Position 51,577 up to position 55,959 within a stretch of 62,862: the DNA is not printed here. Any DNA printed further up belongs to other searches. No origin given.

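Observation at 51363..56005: Single-gene 4.58-kb island with perfect 61-bp flanking direct repeats, inserted precisely between cti and sixA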

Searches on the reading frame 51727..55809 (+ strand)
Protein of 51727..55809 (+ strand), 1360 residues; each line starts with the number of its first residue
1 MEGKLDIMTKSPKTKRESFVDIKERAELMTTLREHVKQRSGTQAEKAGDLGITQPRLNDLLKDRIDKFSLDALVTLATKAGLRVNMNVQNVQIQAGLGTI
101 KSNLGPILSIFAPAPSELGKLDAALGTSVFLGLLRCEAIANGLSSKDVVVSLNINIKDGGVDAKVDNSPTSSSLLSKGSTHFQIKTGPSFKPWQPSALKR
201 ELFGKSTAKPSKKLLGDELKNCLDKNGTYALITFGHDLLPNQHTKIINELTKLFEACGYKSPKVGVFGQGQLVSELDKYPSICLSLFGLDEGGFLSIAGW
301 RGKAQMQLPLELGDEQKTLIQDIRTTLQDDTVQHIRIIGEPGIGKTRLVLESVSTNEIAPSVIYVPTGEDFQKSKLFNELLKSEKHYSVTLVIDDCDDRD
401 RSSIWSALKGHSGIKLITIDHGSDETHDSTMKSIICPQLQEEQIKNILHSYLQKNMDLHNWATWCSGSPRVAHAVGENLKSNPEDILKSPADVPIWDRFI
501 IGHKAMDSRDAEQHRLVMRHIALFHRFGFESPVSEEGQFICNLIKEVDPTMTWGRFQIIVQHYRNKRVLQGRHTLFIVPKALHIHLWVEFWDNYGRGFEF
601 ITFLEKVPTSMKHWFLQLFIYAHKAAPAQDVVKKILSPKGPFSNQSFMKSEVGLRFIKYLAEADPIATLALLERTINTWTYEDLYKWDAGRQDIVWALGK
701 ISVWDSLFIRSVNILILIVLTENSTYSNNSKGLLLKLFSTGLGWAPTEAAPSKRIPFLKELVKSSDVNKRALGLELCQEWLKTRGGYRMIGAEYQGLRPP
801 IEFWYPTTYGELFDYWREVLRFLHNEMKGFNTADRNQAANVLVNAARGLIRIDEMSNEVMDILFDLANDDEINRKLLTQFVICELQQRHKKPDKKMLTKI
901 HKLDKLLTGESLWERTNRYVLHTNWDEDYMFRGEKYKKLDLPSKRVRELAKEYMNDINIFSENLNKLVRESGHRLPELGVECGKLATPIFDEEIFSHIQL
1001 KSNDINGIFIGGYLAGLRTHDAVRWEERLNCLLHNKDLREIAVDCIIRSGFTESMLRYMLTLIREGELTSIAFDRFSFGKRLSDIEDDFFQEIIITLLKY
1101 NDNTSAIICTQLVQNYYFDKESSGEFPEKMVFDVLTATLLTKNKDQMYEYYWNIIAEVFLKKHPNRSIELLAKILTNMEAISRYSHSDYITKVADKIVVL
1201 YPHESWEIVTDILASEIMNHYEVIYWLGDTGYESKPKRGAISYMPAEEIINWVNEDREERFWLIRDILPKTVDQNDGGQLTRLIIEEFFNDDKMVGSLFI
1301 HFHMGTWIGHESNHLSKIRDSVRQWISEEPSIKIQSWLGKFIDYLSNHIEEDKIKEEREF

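Call 6: search_protein_families(library=pfam, proteins=[window:51727-55809:+], max_evalue=0.01)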
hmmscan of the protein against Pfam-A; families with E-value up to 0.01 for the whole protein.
window:51727-55809:+ (1360 aa): 2 families
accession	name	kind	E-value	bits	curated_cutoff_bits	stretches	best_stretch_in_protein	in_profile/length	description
PF13744.12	HTH_37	-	3.8e-14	52.7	27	1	23-88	14-79/80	Helix-turn-helix domain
PF13401.12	AAA_22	-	0.00022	22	27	0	333-384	6-58/130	AAA domain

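Call 9: find_encoding_contigs(protein=window:51727-55809:+, flank=10000, max_places=10)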
Protein window:51727-55809:+ (1360 aa): no gene with exactly this product is on record in the collection.

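Call 10: search_protein_families(library=padloc, proteins=[window:51727-55809:+], max_evalue=0.1)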
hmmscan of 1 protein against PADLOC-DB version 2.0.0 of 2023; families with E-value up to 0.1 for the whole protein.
window:51727-55809:+ (1360 aa): 3 families
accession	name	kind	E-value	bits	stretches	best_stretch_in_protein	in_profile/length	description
PDLC03991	PD-Lambda-4_A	-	2.4e-35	119.5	1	114-1358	7-1273/1283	-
PDLC03990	PD-Lambda-4_A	-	5.1e-11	39.4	1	621-923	183-485/943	-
PDLC04476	PDC-M16A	-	0.032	10.6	1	310-355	3-48/691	-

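Call 11: search_protein_families(library=ncbifam, proteins=[window:51727-55809:+], max_evalue=1)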
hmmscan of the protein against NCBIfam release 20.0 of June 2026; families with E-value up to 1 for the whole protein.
window:51727-55809:+ (1360 aa): 4 families
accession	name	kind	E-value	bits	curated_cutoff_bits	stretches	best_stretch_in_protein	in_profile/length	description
NF008169.0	PRK10917.2-3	equivalog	4.8e-05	22.1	555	1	307-396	225-313/610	ATP-dependent DNA helicase RecG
TIGR03420.1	DnaA_homol_Hda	equivalog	7.7e-05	22.3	194.8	1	314-406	20-109/226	DnaA regulatory inactivator Hda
TIGR00635.1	ruvB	equivalog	0.046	12.8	299.05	1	327-394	25-88/305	Holliday junction branch migration DNA helicase RuvB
TIGR02902.1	spore_lonB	equivalog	0.18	10.3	723.3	1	316-360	70-117/531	ATP-dependent protease LonB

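Call 12: find_homologous_proteins(query=window:51727-55809:+, max_evalue=0.00001)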
Query window:51727-55809:+ (1360 aa): 446 proteins with E <= 0.00001 among 8000 candidates; the best 120 are listed.
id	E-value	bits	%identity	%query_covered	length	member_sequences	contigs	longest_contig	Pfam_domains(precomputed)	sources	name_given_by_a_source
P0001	0.0e+0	3100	100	98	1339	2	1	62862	PF13744.13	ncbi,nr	ncbi:MAG: XRE family transcriptional regulator [Gammaproteobacteria bacterium]|nr:XRE family transcr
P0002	0.0e+0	2354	74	99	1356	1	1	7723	PF13744.13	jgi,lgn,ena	-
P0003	0.0e+0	2307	73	99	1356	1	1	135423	PF13744.13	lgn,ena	-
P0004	0.0e+0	2271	72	99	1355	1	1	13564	PF13744.13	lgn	-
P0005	0.0e+0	2263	71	99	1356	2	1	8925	PF13744.13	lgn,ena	-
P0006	0.0e+0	2256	71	99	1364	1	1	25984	PF13744.13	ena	-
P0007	0.0e+0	2252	71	98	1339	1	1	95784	PF13744.13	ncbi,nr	ncbi:MAG: XRE family transcriptional regulator [Gammaproteobacteria bacterium]|nr:XRE family transcr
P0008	0.0e+0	2248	71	99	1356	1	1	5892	PF13744.13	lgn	-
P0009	0.0e+0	2243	70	99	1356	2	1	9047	PF13744.13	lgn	-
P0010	0.0e+0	2238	70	99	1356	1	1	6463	PF13744.13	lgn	-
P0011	0.0e+0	2205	69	99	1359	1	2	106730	PF13744.13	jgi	jgi:predicted XRE-type DNA-binding protein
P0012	0.0e+0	2142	66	100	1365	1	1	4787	PF13744.13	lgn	-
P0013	0.0e+0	2126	67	99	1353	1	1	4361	PF13744.13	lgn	-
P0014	0.0e+0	2045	65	99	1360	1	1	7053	PF13744.13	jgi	-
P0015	0.0e+0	2031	65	99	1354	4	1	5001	PF13744.13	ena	-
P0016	0.0e+0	2019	64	100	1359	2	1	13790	PF13744.13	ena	-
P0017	0.0e+0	2002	62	99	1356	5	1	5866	PF13744.13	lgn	-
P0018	0.0e+0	1989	64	99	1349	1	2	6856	PF13744.13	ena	-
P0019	0.0e+0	1985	61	99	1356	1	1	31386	PF13744.13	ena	-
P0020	0.0e+0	1977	63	99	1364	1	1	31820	PF13744.13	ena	-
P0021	0.0e+0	1975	63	100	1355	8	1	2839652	PF13744.13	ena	-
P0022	0.0e+0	1970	63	100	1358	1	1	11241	PF13744.13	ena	-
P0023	0.0e+0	1967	62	100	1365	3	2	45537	PF13744.13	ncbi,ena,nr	ncbi:MAG: XRE family transcriptional regulator [Nitrospira sp.]|nr:XRE family transcriptional regula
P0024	0.0e+0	1966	62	100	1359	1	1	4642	PF13744.13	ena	-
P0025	0.0e+0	1964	63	100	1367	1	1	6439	PF13744.13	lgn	-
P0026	0.0e+0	1964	62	99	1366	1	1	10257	PF13744.13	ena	-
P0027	0.0e+0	1963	63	99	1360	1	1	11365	PF13744.13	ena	-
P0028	0.0e+0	1963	63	99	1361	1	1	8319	PF13744.13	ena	-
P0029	0.0e+0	1956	62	100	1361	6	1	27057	PF13744.13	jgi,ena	-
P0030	0.0e+0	1956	63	99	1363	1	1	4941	PF13744.13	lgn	-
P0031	0.0e+0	1952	62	100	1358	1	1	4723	PF13744.13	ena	-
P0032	0.0e+0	1948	63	100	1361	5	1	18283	PF13744.13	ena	-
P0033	0.0e+0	1944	63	99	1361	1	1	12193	PF13744.13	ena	-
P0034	0.0e+0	1943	60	99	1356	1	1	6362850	PF13744.13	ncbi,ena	-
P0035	0.0e+0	1941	63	100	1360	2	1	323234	PF13744.13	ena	-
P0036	0.0e+0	1940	62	100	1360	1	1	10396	PF13744.13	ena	-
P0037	0.0e+0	1939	62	100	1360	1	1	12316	PF13744.13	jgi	-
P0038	0.0e+0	1937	60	99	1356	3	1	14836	PF13744.13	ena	-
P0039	0.0e+0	1931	63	98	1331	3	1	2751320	PF13744.13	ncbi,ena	-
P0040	0.0e+0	1927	62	100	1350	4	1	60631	PF13744.13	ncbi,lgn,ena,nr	ncbi:MAG: XRE family transcriptional regulator [Nitrospira sp.]|nr:XRE family transcriptional regula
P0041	0.0e+0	1926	63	98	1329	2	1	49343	PF13744.13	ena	-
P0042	0.0e+0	1925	61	100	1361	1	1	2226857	PF13744.13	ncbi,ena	-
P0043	0.0e+0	1922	62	98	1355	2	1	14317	PF13744.13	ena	-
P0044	0.0e+0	1921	60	99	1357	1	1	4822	PF13744.13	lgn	-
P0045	0.0e+0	1920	62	99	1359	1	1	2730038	PF13744.13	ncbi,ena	-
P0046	0.0e+0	1919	62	100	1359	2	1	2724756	PF13744.13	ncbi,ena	-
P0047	0.0e+0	1918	61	99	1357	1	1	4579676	PF13744.13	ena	-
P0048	0.0e+0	1918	62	100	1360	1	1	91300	PF13744.13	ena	-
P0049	0.0e+0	1917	62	100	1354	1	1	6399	PF13744.13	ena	-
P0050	0.0e+0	1914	62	98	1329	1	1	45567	PF13744.13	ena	-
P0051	0.0e+0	1914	63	98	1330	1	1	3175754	PF13744.13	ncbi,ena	-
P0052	0.0e+0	1911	60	98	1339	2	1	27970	PF13744.13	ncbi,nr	ncbi:MAG: XRE family transcriptional regulator [Desulfobulbaceae bacterium]|nr:MAG: XRE family trans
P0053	0.0e+0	1910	61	100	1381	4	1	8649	PF13744.13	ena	-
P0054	0.0e+0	1910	62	99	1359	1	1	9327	PF13744.13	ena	-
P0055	0.0e+0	1908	62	98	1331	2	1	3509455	PF13744.13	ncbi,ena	-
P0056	0.0e+0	1907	62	99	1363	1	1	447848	PF13744.13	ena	-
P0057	0.0e+0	1907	62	99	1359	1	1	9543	PF13744.13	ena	-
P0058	0.0e+0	1897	62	98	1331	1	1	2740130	PF13744.13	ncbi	-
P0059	0.0e+0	1896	61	100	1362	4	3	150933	PF13744.13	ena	-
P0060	0.0e+0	1894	61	99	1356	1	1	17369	PF13744.13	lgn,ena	-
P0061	0.0e+0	1890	60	99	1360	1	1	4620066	PF13744.13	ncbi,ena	-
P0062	0.0e+0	1890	61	100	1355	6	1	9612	PF13744.13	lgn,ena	-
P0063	0.0e+0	1888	62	98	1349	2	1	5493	PF13744.13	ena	-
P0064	0.0e+0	1887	62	100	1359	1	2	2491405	PF13744.13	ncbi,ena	-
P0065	0.0e+0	1885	62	98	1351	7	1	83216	PF13744.13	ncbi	-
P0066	0.0e+0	1885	62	98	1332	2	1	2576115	PF13744.13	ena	-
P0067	0.0e+0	1883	61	99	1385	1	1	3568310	PF13744.13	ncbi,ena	-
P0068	0.0e+0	1881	60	99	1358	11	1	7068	PF13744.13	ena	-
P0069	0.0e+0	1878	62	98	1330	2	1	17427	PF13744.13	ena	-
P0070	0.0e+0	1876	60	99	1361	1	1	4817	PF13744.13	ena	-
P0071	0.0e+0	1872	60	100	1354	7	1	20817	PF13744.13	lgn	-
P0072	0.0e+0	1871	60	100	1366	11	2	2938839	PF13744.13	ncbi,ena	-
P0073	0.0e+0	1871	61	100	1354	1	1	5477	PF13744.13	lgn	-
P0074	0.0e+0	1870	61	100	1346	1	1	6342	PF13744.13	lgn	-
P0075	0.0e+0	1867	61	98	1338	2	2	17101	PF13744.13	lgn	-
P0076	0.0e+0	1863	61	98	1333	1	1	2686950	PF13744.13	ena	-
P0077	0.0e+0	1861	60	99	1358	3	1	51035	PF13744.13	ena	-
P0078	0.0e+0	1859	60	100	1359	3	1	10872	PF13744.13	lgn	-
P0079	0.0e+0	1858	59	99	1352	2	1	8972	PF13744.13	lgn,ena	-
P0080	0.0e+0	1856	60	100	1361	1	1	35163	PF13744.13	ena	-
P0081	0.0e+0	1853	62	98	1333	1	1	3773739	PF13744.13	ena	-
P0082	0.0e+0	1852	60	98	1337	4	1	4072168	PF13744.13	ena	-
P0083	0.0e+0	1846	59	100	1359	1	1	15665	PF13744.13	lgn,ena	-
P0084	0.0e+0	1843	60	98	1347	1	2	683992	PF13744.13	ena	-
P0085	0.0e+0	1839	59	100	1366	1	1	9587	PF13744.13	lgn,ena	-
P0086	0.0e+0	1836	59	99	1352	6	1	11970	PF13744.13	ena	-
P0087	0.0e+0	1836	59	99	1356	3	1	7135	PF13744.13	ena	-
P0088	0.0e+0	1836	60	98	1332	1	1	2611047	PF13744.13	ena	-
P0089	0.0e+0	1834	59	99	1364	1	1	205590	PF13744.13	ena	-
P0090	0.0e+0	1833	59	100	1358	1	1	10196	PF13744.13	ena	-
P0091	0.0e+0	1832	59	99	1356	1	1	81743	PF13744.13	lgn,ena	-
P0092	0.0e+0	1824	60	99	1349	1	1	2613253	PF13744.13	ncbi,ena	-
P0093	0.0e+0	1823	60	98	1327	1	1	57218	PF13744.13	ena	-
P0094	0.0e+0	1820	59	100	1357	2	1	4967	PF13744.13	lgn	-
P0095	0.0e+0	1817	58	99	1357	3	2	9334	PF13744.13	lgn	-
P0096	0.0e+0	1815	59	99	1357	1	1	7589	PF13744.13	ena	-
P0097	0.0e+0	1812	58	99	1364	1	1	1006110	PF13744.13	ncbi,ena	-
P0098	0.0e+0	1810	60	99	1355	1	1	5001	PF13744.13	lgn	-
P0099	0.0e+0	1809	59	99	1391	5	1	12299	PF13744.13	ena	-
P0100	0.0e+0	1806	59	99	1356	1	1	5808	PF13744.13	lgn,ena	-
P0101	0.0e+0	1803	59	99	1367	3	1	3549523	PF13744.13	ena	-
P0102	0.0e+0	1800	59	98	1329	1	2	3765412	PF13744.13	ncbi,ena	-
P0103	0.0e+0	1799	58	99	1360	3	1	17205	PF13744.13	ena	-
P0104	0.0e+0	1794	58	100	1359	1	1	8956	PF13744.13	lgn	-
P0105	0.0e+0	1794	60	97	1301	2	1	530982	PF13744.13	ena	-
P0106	0.0e+0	1794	58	100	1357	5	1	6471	PF13744.13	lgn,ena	-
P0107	0.0e+0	1792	58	99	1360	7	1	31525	PF13744.13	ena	-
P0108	0.0e+0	1791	59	100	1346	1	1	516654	PF13744.13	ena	-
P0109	0.0e+0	1784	59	96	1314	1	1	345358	PF13744.13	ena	-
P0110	0.0e+0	1779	59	96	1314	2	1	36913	PF13744.13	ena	-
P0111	0.0e+0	1774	56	99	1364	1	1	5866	PF13744.13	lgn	-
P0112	0.0e+0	1765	57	99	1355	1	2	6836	PF13744.13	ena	-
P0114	0.0e+0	1731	63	90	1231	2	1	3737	PF13744.13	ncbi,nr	ncbi:MAG: hypothetical protein F4X92_03700, partial [Gammaproteobacteria bacterium]|nr:hypothetical 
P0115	0.0e+0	1726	55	99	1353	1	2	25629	PF13744.13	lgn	-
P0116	0.0e+0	1707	54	99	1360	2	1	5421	PF13744.13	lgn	-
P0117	0.0e+0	1693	65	85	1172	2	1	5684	PF13744.13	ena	-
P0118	0.0e+0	1691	62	90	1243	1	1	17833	PF13744.13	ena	-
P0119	0.0e+0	1672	54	98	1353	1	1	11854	PF13744.13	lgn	-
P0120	0.0e+0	1661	60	90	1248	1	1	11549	PF13744.13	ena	-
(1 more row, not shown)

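Call 14: find_encoding_contigs(protein=P0003, flank=10000, max_places=3)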
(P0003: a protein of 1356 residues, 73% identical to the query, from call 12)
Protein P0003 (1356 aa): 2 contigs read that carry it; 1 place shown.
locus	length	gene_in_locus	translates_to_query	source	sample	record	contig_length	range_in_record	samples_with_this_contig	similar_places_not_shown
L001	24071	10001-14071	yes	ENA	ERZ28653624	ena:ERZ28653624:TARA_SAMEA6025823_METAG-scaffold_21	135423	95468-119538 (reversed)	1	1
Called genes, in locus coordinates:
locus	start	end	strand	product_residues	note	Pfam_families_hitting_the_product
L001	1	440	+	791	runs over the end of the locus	PF01588:tRNA_bind, PF03483:B3_4, PF03484:B5, PF17759:tRNA_synthFbeta, PF03147:FDX-ACB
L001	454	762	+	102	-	PF00216:Bac_DNA_binding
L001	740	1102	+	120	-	PF13411:MerR_1, PF00376:MerR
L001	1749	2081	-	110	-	PF16677:GP3_package (weak)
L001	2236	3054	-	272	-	-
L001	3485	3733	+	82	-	PF13560:HTH_31, PF01381:HTH_3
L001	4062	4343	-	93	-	-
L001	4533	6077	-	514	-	-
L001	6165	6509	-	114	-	-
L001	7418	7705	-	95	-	-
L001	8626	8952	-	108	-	-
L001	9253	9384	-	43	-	-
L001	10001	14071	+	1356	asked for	PF13744:HTH_37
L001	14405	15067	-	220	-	-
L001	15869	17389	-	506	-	PF01565:FAD_binding_4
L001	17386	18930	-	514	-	PF00561:Abhydrolase_1 (faint), PF12697:Abhydrolase_6 (faint)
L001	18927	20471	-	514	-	PF00501:AMP-binding, PF13193:AMP-binding_C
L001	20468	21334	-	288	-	PF04909:Amidohydro_2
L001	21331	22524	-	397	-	PF01266:DAO (faint), PF01494:FAD_binding_3, PF07992:Pyr_redox_2 (faint)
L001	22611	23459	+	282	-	PF00903:Glyoxalase (weak), PF18029:Glyoxalase_6 (faint)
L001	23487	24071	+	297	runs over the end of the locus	PF00903:Glyoxalase (faint)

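Call 15: find_encoding_contigs(protein=P0007, flank=10000, max_places=3)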
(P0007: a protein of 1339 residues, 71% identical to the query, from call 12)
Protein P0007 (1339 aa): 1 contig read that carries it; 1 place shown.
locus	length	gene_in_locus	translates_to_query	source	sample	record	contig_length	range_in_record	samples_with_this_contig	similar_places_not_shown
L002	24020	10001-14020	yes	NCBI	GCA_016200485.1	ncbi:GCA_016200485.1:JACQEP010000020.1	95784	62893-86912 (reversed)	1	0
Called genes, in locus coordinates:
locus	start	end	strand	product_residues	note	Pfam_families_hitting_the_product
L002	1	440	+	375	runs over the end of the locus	PF00676:E1_dh, PF13292:DXP_synthase_N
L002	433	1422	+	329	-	PF02779:Transket_pyr, PF02780:Transketolase_C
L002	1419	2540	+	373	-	PF00364:Biotin_lipoyl, PF25917:BSH_RND (weak), PF25984:BSH_YknX (faint), PF25997:BSH_YhbJ, PF02817:E3_binding, PF00198:2-oxoacid_dh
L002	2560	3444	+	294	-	PF13714:PEP_mutase, PF00463:ICL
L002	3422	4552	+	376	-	PF00285:Citrate_synt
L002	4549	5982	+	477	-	PF03972:MmgE_PrpD_N, PF19305:MmgE_PrpD_C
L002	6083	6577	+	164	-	-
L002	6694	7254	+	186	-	-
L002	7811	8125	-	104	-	-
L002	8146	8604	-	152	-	-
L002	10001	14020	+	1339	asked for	PF13744:HTH_37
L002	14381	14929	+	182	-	PF01713:Smr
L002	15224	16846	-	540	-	PF05036:SPOR (weak)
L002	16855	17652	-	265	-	PF07044:DUF1329 (faint), PF17131:TP_0789-like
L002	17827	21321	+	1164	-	PF17757:UvrB_inter, PF14814:UB2H (faint), PF21132:MFD_D3, PF02559:CarD_TRCF_RID, PF04851:ResIII, PF00270:DEAD, PF00271:Helicase_C, PF03461:TRCF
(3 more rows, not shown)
